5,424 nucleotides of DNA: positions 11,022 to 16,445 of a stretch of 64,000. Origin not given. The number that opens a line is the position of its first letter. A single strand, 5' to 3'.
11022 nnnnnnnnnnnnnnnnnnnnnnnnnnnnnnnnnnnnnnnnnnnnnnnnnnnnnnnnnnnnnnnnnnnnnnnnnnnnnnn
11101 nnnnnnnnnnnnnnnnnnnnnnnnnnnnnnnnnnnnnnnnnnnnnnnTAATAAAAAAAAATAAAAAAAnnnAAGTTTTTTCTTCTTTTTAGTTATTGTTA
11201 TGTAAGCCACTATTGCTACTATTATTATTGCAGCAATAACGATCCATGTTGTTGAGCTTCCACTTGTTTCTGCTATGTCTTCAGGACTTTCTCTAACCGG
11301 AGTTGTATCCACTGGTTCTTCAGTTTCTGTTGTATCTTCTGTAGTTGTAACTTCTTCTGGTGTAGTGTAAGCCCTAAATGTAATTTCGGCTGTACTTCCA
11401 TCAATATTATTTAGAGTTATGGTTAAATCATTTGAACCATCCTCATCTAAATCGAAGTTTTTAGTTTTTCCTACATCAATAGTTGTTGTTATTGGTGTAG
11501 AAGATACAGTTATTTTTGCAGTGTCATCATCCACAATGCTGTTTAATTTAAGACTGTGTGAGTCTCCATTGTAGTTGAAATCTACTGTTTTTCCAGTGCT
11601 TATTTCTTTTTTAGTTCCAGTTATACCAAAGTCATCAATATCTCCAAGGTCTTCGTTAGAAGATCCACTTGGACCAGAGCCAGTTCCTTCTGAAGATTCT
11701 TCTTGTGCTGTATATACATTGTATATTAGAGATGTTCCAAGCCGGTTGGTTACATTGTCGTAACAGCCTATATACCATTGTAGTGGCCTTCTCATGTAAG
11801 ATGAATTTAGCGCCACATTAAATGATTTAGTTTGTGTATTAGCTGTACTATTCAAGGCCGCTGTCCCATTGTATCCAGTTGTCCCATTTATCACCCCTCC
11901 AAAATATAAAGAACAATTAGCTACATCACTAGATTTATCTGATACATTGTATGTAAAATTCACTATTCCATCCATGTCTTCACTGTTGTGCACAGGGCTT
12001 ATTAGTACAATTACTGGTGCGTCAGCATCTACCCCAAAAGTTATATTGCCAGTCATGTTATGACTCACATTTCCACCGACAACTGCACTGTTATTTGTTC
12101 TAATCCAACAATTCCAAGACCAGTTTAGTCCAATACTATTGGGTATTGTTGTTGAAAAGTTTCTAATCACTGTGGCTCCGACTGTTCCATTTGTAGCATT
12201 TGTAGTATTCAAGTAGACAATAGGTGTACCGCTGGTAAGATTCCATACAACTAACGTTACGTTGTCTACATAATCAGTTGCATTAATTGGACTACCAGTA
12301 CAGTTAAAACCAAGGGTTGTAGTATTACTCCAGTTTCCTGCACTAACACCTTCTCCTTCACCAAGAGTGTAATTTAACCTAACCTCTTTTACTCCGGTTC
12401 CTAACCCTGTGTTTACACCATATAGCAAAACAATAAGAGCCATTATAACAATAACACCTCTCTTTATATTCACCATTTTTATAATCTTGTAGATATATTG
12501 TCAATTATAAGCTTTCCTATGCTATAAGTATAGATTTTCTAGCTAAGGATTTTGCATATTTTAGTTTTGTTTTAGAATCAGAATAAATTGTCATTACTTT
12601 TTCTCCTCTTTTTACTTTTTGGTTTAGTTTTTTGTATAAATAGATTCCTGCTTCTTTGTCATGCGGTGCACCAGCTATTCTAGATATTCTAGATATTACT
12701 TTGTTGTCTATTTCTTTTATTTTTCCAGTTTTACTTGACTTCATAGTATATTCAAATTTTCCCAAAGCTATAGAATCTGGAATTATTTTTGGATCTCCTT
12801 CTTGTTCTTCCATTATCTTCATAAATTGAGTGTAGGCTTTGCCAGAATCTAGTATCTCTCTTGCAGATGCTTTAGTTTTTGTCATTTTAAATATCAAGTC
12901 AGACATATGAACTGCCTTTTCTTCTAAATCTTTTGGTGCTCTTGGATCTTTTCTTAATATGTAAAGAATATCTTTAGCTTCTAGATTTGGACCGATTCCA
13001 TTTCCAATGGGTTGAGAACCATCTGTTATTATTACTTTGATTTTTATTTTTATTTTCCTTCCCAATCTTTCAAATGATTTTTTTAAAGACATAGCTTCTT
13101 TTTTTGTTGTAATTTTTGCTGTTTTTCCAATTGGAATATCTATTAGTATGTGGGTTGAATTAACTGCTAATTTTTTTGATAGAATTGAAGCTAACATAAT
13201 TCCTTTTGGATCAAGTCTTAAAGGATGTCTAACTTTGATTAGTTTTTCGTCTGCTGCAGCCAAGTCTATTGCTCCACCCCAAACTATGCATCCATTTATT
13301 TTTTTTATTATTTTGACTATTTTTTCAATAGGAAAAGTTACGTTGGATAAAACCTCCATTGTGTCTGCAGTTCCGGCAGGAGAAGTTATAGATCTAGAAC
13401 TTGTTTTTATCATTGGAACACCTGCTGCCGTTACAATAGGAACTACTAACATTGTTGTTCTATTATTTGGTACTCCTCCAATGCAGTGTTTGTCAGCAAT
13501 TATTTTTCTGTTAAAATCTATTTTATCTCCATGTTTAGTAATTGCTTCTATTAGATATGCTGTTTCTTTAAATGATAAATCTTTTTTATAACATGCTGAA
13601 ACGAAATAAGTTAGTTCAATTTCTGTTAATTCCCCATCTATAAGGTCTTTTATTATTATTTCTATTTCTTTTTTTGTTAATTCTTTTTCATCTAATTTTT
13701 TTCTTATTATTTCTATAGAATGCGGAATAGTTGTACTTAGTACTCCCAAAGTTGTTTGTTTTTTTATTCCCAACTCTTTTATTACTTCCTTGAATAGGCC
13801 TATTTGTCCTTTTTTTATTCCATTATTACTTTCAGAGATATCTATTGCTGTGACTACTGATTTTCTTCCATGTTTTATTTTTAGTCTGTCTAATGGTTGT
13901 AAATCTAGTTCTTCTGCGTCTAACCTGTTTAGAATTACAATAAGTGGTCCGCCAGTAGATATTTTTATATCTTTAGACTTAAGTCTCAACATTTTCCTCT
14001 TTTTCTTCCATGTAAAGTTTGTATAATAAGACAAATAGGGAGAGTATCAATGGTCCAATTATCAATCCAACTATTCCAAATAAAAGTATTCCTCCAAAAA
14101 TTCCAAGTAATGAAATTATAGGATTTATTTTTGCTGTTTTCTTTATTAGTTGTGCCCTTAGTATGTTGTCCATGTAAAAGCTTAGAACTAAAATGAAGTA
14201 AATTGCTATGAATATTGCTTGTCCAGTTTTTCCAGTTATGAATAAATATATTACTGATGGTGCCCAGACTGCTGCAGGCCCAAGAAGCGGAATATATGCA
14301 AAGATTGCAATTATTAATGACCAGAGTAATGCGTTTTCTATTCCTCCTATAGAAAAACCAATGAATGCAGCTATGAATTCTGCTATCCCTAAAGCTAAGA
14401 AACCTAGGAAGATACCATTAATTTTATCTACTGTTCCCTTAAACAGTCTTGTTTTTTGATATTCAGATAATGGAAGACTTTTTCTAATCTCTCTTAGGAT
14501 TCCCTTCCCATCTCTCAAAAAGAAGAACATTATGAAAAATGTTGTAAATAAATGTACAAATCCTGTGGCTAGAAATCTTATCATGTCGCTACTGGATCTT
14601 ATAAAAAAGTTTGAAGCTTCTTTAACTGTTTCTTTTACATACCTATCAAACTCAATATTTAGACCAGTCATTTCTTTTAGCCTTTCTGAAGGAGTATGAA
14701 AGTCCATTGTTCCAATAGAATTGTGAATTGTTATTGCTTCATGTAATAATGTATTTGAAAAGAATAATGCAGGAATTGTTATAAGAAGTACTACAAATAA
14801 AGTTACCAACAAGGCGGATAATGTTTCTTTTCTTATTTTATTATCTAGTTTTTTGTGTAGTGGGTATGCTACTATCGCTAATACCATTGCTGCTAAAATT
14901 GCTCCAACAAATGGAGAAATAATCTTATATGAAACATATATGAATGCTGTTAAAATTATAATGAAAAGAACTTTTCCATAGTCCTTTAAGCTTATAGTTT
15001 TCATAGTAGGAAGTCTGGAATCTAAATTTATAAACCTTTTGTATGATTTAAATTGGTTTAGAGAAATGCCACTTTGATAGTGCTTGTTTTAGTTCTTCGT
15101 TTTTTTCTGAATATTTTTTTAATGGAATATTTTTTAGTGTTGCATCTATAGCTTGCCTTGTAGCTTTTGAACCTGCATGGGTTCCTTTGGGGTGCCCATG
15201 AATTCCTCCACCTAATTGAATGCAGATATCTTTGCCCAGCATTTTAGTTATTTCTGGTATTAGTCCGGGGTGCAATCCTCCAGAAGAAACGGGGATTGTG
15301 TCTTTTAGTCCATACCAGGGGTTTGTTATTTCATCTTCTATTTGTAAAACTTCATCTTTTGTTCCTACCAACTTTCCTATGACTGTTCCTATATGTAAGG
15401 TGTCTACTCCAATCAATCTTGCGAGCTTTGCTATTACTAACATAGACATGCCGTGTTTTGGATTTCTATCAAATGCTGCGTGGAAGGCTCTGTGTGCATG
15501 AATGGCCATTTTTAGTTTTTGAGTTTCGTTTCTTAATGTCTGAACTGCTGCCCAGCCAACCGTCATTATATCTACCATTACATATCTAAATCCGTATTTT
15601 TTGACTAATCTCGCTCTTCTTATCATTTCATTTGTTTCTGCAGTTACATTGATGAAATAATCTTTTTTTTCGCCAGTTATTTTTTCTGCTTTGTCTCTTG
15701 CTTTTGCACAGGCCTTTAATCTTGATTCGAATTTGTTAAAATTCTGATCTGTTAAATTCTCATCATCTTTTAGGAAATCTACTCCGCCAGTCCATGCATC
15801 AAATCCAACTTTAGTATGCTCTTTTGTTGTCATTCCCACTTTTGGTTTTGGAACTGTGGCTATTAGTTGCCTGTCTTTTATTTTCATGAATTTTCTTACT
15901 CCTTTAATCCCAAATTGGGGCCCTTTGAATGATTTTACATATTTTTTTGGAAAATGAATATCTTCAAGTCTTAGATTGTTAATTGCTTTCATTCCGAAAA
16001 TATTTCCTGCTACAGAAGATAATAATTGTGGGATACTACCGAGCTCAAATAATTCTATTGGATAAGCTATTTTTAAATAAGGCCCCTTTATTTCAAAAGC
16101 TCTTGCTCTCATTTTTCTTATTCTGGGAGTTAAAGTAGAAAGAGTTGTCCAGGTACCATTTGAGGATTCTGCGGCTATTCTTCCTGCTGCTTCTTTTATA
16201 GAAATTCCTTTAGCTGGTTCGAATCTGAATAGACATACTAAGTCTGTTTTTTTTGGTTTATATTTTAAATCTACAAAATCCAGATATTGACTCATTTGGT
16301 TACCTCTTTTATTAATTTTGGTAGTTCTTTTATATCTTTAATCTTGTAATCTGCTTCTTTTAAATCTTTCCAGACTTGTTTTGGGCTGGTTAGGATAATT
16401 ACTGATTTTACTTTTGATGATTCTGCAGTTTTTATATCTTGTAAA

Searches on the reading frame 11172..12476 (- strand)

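Call 8: search_protein_families(library=pfam, proteins=[window:11172-12476:-], max_evalue=0.001)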
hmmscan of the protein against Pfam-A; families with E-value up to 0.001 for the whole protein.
window:11172-12476:- (435 aa): 0 families

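Call 52: search_protein_families(library=pfam, proteins=[window:11172-12476:-], max_evalue=5)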
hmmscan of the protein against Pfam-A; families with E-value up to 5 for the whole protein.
window:11172-12476:- (435 aa): 1 family
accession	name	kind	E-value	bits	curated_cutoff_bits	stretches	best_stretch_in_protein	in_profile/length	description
PF22812.1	CR_prot_dom_plant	-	0.15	13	34.1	1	397-434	28-71/71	Plant cysteine-rich protein domain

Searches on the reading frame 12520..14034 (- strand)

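Call 8: search_protein_families(library=pfam, proteins=[window:12520-14034:-], max_evalue=0.001)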
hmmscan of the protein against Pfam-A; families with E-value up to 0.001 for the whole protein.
window:12520-14034:- (505 aa): 3 families
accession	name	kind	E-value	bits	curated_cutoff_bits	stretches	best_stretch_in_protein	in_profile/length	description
PF07831.19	PYNP_C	-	2.7e-12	46.6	27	1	439-504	2-74/75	Pyrimidine nucleoside phosphorylase C-terminal domain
PF02885.22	Glycos_trans_3N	-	6.5e-11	42.3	26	1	108-169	2-63/63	Glycosyl transferase family, helical bundle domain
PF00591.27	Glycos_transf_3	-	2e-09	37.9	27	1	178-270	3-96/253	Glycosyl transferase family, a/b domain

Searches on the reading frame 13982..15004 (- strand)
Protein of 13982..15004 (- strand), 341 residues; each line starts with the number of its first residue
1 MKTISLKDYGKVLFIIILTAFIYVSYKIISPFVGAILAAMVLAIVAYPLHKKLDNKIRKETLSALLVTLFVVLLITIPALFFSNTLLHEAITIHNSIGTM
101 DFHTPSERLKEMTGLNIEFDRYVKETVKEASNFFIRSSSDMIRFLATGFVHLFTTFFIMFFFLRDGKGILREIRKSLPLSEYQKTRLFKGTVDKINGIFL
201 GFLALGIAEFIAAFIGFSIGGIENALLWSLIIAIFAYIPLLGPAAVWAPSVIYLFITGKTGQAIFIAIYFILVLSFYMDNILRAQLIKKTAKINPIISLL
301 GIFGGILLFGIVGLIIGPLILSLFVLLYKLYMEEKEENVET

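Call 8: search_protein_families(library=pfam, proteins=[window:13982-15004:-], max_evalue=0.001)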
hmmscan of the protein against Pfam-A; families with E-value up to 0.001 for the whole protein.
window:13982-15004:- (341 aa): 1 family
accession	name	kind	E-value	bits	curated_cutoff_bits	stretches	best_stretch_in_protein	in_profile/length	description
PF01594.21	AI-2E_transport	-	1.1e-47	163.2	34.3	1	13-329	2-324/327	AI-2E family transporter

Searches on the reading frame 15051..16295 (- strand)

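Call 8: search_protein_families(library=pfam, proteins=[window:15051-16295:-], max_evalue=0.001)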
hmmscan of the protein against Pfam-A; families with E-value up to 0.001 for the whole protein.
window:15051-16295:- (415 aa): 2 families
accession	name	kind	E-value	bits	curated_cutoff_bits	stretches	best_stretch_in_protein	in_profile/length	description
PF00016.26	RuBisCO_large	-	9.7e-80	268.4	30.1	1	129-409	1-299/299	Ribulose bisphosphate carboxylase large chain, catalytic domain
PF02788.21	RuBisCO_large_N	-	1.8e-45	154.4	20.7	1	6-119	1-120/120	Ribulose bisphosphate carboxylase large chain, N-terminal domain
